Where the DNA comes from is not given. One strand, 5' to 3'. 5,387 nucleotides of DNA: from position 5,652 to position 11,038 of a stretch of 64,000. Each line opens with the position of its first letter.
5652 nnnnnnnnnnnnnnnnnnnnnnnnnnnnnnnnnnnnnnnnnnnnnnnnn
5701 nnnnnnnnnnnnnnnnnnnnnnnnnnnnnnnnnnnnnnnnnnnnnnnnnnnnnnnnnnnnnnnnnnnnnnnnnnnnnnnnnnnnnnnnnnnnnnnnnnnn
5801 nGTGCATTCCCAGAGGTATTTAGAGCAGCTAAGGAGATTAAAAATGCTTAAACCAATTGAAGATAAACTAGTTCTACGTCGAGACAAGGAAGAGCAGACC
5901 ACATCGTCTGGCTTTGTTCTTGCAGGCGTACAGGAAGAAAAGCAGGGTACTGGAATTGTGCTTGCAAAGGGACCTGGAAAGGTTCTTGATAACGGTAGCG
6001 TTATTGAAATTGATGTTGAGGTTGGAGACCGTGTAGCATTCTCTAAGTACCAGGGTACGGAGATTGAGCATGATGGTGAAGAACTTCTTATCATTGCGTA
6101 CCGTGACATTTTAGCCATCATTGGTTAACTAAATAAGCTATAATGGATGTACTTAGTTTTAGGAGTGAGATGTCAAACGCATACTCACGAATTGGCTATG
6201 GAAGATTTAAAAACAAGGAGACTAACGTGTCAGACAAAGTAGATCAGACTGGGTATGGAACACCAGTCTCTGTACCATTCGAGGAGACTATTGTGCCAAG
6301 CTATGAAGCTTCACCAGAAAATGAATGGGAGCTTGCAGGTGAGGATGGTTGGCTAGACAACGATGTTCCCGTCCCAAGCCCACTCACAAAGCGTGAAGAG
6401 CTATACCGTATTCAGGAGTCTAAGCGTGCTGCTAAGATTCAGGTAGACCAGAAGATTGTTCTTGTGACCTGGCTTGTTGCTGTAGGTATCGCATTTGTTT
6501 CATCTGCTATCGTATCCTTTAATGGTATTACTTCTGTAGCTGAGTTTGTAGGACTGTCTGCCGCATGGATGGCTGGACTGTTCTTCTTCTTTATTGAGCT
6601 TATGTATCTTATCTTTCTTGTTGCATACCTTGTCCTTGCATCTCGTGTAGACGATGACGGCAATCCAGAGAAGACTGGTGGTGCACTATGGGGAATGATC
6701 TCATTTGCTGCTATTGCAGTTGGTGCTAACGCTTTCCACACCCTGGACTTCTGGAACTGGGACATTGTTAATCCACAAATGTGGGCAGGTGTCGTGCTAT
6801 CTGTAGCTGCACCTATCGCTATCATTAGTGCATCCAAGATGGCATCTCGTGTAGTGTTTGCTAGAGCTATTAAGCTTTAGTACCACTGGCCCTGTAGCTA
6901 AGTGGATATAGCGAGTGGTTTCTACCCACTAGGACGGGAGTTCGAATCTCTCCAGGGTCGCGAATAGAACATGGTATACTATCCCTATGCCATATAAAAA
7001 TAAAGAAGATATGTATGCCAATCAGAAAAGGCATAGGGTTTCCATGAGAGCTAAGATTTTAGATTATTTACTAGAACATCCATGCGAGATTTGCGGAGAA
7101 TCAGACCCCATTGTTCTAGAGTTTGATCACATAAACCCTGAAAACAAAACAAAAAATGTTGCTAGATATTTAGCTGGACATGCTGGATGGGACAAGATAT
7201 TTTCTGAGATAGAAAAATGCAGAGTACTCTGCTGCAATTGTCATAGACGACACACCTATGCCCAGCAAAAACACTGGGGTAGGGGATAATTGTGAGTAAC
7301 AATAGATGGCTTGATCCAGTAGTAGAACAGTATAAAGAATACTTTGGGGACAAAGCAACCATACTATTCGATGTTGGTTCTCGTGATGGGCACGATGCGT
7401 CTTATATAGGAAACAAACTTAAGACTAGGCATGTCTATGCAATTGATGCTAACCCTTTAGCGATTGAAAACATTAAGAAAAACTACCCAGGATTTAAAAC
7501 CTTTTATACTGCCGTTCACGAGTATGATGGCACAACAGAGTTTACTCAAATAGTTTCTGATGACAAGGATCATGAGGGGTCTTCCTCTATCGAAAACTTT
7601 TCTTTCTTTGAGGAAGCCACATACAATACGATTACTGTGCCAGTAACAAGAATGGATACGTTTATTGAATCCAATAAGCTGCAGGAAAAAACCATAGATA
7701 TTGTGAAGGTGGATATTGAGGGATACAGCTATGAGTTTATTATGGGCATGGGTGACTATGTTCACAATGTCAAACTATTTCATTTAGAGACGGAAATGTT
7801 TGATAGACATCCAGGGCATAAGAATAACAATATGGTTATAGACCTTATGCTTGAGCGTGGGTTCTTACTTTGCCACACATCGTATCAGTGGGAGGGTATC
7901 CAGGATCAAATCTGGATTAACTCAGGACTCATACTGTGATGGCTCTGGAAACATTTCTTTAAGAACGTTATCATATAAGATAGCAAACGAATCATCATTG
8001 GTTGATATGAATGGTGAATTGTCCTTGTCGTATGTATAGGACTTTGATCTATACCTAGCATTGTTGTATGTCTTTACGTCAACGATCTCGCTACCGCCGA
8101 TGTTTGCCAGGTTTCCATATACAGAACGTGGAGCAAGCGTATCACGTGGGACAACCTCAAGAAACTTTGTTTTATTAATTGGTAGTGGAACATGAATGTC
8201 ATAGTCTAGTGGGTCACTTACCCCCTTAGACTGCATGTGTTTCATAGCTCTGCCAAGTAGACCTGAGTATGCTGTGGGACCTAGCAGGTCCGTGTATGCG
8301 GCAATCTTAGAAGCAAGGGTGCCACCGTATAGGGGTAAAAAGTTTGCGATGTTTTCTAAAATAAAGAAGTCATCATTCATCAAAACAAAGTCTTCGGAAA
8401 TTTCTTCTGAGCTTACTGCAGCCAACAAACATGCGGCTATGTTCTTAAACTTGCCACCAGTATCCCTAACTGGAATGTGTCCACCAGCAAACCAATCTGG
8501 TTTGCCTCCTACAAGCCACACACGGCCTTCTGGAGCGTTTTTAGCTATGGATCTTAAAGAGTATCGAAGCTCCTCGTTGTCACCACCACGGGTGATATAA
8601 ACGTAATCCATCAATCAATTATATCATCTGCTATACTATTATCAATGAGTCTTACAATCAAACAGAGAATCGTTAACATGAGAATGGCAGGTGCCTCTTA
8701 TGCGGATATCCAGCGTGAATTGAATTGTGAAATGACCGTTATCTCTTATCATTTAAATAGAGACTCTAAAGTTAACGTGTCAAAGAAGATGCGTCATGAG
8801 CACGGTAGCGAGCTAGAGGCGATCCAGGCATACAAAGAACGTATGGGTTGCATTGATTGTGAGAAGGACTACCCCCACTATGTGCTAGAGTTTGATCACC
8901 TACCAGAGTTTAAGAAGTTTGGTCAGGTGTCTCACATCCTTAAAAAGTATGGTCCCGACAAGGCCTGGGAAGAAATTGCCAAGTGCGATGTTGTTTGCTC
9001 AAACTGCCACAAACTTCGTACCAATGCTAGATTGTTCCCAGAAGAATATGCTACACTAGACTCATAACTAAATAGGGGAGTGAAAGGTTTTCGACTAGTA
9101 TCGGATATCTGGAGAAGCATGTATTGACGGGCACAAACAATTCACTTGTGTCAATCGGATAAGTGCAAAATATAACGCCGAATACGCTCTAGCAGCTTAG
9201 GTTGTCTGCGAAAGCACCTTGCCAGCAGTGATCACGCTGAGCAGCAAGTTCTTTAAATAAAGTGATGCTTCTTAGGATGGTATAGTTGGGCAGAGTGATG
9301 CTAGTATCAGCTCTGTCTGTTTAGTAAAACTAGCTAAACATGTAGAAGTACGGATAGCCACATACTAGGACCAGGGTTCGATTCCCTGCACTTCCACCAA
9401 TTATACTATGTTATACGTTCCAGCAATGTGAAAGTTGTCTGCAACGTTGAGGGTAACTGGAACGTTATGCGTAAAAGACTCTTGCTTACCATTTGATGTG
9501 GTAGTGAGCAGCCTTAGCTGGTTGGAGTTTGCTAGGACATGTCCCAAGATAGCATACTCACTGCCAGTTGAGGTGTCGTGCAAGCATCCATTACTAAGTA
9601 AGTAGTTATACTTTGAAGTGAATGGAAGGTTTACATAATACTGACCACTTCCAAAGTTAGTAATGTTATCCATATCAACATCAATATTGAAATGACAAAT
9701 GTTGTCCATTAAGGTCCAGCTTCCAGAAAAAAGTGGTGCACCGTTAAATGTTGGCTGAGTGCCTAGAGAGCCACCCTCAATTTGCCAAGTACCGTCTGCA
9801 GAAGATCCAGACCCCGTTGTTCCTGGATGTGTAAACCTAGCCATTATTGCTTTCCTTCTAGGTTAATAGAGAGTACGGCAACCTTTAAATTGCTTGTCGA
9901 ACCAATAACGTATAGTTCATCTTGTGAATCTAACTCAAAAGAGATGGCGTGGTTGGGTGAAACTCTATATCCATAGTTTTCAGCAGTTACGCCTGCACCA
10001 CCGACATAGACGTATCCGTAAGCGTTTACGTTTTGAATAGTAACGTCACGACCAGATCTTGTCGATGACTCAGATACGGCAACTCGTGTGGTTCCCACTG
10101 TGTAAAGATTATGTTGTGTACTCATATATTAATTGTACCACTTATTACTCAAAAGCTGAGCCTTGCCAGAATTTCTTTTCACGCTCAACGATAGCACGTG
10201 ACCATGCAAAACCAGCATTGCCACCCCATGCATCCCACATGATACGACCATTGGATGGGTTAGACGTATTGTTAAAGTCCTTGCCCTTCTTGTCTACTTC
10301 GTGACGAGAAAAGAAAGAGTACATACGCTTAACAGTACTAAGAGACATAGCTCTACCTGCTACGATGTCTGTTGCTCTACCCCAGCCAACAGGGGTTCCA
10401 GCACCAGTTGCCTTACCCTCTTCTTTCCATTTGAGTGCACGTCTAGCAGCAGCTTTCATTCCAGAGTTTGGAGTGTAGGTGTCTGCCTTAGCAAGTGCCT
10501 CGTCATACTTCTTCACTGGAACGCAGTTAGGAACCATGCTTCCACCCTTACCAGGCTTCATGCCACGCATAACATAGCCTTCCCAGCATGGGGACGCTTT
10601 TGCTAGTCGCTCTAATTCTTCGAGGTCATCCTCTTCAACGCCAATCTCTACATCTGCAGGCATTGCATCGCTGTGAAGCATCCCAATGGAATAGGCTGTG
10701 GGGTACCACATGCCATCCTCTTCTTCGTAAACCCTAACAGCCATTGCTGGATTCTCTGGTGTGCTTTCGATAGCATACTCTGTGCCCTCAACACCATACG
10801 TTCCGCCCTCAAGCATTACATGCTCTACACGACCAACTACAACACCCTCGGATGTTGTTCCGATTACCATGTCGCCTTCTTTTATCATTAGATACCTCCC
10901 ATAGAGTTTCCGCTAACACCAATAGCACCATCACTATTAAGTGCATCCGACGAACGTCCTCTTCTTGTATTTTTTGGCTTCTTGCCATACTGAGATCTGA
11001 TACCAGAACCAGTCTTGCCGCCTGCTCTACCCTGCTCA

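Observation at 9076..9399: Phage-encoded tmRNA (SsrA) with tag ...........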

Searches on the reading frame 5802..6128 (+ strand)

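Call 58: search_protein_families(library=pfam, proteins=[window:5802-6128:+], max_evalue=0.05)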
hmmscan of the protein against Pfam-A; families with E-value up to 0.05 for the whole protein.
window:5802-6128:+ (108 aa): 1 family
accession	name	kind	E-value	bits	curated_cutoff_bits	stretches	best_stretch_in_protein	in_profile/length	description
PF00166.26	Cpn10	-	6.9e-26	90.6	21.1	1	16-107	2-93/93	Chaperonin 10 Kd subunit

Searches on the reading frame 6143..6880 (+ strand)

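Call 10: search_protein_families(library=pfam, proteins=[window:6143-6880:+], max_evalue=0.01)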
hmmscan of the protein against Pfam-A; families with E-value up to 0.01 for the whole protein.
window:6143-6880:+ (245 aa): 1 family
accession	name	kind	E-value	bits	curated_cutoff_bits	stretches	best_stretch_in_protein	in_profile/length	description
PF06687.17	SUR7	-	0.0028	17.8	29.6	1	104-193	107-195/201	SUR7/PalI family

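Call 59: search_protein_families(library=phrogs, proteins=[window:6143-6880:+], max_evalue=0.001)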
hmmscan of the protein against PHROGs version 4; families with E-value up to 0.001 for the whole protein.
window:6143-6880:+ (245 aa): 0 families

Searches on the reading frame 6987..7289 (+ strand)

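Call 10: search_protein_families(library=pfam, proteins=[window:6987-7289:+], max_evalue=0.01)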
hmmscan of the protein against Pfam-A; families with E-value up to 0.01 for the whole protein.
window:6987-7289:+ (100 aa): 2 families
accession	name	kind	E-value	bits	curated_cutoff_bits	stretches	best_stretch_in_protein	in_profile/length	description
PF01844.29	HNH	-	2.4e-05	24.8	21.4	0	33-54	1-24/47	HNH endonuclease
PF21368.3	AI2M-like_HNH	-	0.0014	19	23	1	33-86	1-49/49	AI2M/AI1M-like, HNH endonuclease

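Call 59: search_protein_families(library=phrogs, proteins=[window:6987-7289:+], max_evalue=0.001)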
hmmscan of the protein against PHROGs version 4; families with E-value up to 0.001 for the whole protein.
window:6987-7289:+ (100 aa): 10 families
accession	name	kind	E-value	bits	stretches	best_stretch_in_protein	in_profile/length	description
phrog_2255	-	DNA, RNA and nucleotide metabolism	1.4e-24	87.7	1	12-97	90-176/211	HNH endonuclease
phrog_3106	-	DNA, RNA and nucleotide metabolism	2.5e-23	84.1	1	4-95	133-226/252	HNH endonuclease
phrog_4234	-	DNA, RNA and nucleotide metabolism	1.1e-14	55.3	1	1-96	1-89/130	HNH endonuclease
phrog_35854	-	DNA, RNA and nucleotide metabolism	4.2e-08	34.4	1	32-88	8-65/145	HNH endonuclease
phrog_30726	-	unknown function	1.7e-07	32.2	1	32-89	51-110/159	-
phrog_10212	-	unknown function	1.6e-06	29.4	1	33-95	67-127/128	-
phrog_10822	-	DNA, RNA and nucleotide metabolism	1.5e-05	25.8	0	11-54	82-129/245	HNH endonuclease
phrog_5956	-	DNA, RNA and nucleotide metabolism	0.0001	23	1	16-95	46-113/138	HNH endonuclease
phrog_589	-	DNA, RNA and nucleotide metabolism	0.00035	21.4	1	14-99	76-148/179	HNH endonuclease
phrog_1985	-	DNA, RNA and nucleotide metabolism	0.00082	20.4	0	26-95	60-128/184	HNH endonuclease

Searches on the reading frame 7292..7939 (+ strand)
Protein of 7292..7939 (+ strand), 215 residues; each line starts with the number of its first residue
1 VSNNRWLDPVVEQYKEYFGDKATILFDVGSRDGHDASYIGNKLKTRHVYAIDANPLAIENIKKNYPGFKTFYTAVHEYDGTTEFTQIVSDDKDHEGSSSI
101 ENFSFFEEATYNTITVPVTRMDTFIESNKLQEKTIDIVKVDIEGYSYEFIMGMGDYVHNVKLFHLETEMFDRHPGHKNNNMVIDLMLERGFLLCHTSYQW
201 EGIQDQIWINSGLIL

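Call 10: search_protein_families(library=pfam, proteins=[window:7292-7939:+], max_evalue=0.01)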
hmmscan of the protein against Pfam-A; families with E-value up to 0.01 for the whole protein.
window:7292-7939:+ (215 aa): 1 family
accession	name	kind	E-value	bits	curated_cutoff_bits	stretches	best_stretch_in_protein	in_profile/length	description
PF05050.19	Methyltransf_21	-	1.4e-14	55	22.7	1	27-192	1-172/173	Methyltransferase FkbM domain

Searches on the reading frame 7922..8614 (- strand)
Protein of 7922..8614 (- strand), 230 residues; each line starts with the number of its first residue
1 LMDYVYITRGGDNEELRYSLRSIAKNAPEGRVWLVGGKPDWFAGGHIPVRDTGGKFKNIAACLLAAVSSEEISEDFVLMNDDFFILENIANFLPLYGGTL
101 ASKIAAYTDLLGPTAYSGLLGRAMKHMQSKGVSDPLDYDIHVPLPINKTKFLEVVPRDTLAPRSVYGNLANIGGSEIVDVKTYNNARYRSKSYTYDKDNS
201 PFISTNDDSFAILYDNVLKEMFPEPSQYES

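Call 58: search_protein_families(library=pfam, proteins=[window:7922-8614:-], max_evalue=0.05)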
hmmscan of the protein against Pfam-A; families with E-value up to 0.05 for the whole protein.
window:7922-8614:- (230 aa): 1 family
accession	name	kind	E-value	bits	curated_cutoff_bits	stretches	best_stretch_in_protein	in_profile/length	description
PF11380.13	Stealth_CR2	-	2.1e-08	34.8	39.4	1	11-42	3-37/108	Stealth protein CR2, conserved region 2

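Call 59: search_protein_families(library=phrogs, proteins=[window:7922-8614:-], max_evalue=0.001)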
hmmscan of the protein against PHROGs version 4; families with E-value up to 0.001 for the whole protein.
window:7922-8614:- (230 aa): 1 family
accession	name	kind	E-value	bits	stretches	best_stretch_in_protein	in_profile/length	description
phrog_7999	-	unknown function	5e-52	177.7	1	2-229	1-228/230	-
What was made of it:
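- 7922..8614 (-): Conserved Stealth-like gene (phrog_7999) between tRNA-Arg and HNH-tmRNA, with a near-consensus promoter-like site at 8645-8618. phrog_7999, E 5e-52 (call 59).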

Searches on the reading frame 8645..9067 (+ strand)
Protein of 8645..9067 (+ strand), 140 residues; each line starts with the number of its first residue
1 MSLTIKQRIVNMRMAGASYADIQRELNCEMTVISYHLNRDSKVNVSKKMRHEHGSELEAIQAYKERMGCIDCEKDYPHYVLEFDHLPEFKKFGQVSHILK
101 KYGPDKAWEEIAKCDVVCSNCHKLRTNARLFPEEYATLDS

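Call 10: search_protein_families(library=pfam, proteins=[window:8645-9067:+], max_evalue=0.01)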
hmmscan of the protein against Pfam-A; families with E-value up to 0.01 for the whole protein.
window:8645-9067:+ (140 aa): 3 families
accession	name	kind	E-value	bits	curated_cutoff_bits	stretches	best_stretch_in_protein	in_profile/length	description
PF13936.12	HTH_38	-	0.0014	18.8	27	1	3-39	5-43/44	Helix-turn-helix domain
PF25787.1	HTH_SB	-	0.0026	18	43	1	2-30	8-36/53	Sleeping Beauty transposase HTH domain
PF07900.17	DUF1670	-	0.0062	16.4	25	1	2-53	149-200/220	Protein of unknown function (DUF1670)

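Call 59: search_protein_families(library=phrogs, proteins=[window:8645-9067:+], max_evalue=0.001)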
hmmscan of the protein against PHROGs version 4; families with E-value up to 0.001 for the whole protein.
window:8645-9067:+ (140 aa): 5 families
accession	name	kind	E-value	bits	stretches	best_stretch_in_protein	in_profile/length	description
phrog_3106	-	DNA, RNA and nucleotide metabolism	1.1e-19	72.1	1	23-129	114-224/252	HNH endonuclease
phrog_2255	-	DNA, RNA and nucleotide metabolism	2.4e-15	57.6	1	44-128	86-171/211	HNH endonuclease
phrog_4234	-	DNA, RNA and nucleotide metabolism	3.6e-07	31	1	79-128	39-85/130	HNH endonuclease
phrog_35854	-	DNA, RNA and nucleotide metabolism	4e-05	24.8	1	69-139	9-81/145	HNH endonuclease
phrog_10212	-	unknown function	7.7e-05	23.9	1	64-127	62-123/128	-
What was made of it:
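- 8645..9067 (+): HNH endonuclease gene ending 8 nt before the tmRNA 5' end. The linkage holds in every family locus that extends upstream of the tmRNA. phrog_3106, E 1.1e-19 (call 59).
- Checked: An HNH gene lies at 8645-9067 (+) (phrog_3106, E 1.1e-19, call 59).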

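Call 68: find_encoding_contigs(protein=window:8645-9067:+, flank=10000, max_places=6)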
Protein window:8645-9067:+ (140 aa): no gene with exactly this product is on record in the collection.

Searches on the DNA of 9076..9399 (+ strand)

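Call 4: search_dna_similar(query=window:9076-9399:+, collection=phages, mode=distant, max_rows=40)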
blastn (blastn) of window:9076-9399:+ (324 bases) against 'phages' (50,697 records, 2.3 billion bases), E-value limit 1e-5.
No match.
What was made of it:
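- Closest known: Mycobacteriophage tmRNAs and huge-phage tmRNAs. Different: A blastn search of GenBank phages with the window tmRNA found nothing (call 4).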

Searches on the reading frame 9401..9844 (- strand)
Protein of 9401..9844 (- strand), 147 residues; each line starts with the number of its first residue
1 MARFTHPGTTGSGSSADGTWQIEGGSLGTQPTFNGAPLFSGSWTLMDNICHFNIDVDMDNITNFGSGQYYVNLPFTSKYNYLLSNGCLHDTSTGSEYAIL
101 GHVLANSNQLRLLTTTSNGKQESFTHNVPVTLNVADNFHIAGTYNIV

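Call 10: search_protein_families(library=pfam, proteins=[window:9401-9844:-], max_evalue=0.01)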
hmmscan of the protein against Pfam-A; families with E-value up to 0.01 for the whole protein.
window:9401-9844:- (147 aa): 0 families

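Call 23: find_related_loci(query=window:9401-9844:-, collection=viral_contigs, flank=10000)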
Query window:9401-9844:- (147 aa) in viral_contigs; peptide patterns used: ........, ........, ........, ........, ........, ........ (x = any residue, [..] = any of these).
19 stretches matched a pattern; 16 encode a relative of the query (tblastn E <= 1e-3); 16 distinct loci.
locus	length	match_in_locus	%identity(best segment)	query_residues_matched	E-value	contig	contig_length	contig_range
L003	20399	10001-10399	62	12-144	2e-54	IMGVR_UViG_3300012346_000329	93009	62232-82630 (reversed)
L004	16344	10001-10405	62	16-147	3e-52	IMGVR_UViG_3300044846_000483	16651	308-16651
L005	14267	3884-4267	63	19-146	1e-51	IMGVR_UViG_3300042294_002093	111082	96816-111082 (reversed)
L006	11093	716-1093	61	19-144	4e-51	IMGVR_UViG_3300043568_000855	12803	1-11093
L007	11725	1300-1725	56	3-144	9e-50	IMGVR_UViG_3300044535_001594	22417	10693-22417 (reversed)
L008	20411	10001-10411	57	8-144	1e-49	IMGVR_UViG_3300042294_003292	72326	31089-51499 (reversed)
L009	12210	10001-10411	57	8-144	1e-49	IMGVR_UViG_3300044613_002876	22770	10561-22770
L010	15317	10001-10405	59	16-147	2e-49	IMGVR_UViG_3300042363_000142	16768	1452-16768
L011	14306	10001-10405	59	12-146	3e-49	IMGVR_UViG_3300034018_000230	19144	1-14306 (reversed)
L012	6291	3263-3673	55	8-144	5e-49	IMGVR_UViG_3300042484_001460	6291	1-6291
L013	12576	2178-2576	56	12-144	7e-49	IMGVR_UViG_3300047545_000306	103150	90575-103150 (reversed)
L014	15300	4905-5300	57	16-144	2e-48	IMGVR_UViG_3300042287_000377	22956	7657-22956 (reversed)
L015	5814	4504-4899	56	16-144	8e-48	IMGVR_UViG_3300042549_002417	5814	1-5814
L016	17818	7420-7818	56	15-144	3e-47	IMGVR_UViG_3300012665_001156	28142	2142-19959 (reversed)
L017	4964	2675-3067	55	19-146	1e-45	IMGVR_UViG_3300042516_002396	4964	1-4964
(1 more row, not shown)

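Call 59: search_protein_families(library=phrogs, proteins=[window:9401-9844:-], max_evalue=0.001)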
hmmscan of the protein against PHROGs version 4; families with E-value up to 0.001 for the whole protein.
window:9401-9844:- (147 aa): 0 families

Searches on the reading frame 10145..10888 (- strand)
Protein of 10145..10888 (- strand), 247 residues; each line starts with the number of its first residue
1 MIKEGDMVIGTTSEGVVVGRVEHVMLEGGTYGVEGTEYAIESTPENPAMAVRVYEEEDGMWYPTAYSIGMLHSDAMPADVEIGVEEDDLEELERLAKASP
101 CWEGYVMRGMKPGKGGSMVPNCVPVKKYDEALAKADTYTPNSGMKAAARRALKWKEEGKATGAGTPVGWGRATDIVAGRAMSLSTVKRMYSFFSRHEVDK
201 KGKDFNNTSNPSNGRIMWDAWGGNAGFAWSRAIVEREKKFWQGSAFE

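Call 10: search_protein_families(library=pfam, proteins=[window:10145-10888:-], max_evalue=0.01)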
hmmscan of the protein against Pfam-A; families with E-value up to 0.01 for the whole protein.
window:10145-10888:- (247 aa): 0 families

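Call 59: search_protein_families(library=phrogs, proteins=[window:10145-10888:-], max_evalue=0.001)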
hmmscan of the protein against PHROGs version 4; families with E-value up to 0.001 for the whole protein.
window:10145-10888:- (247 aa): 4 families
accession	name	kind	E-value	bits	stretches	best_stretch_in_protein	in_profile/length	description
phrog_2859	-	unknown function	2.7e-31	109.3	1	130-239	156-266/740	-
phrog_9737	-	unknown function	3.5e-07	31.2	1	77-127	217-263/297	-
phrog_36547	-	unknown function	2.3e-05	25.5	1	96-131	79-114/188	-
phrog_22379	-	unknown function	0.00022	21.6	1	80-130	380-427/435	-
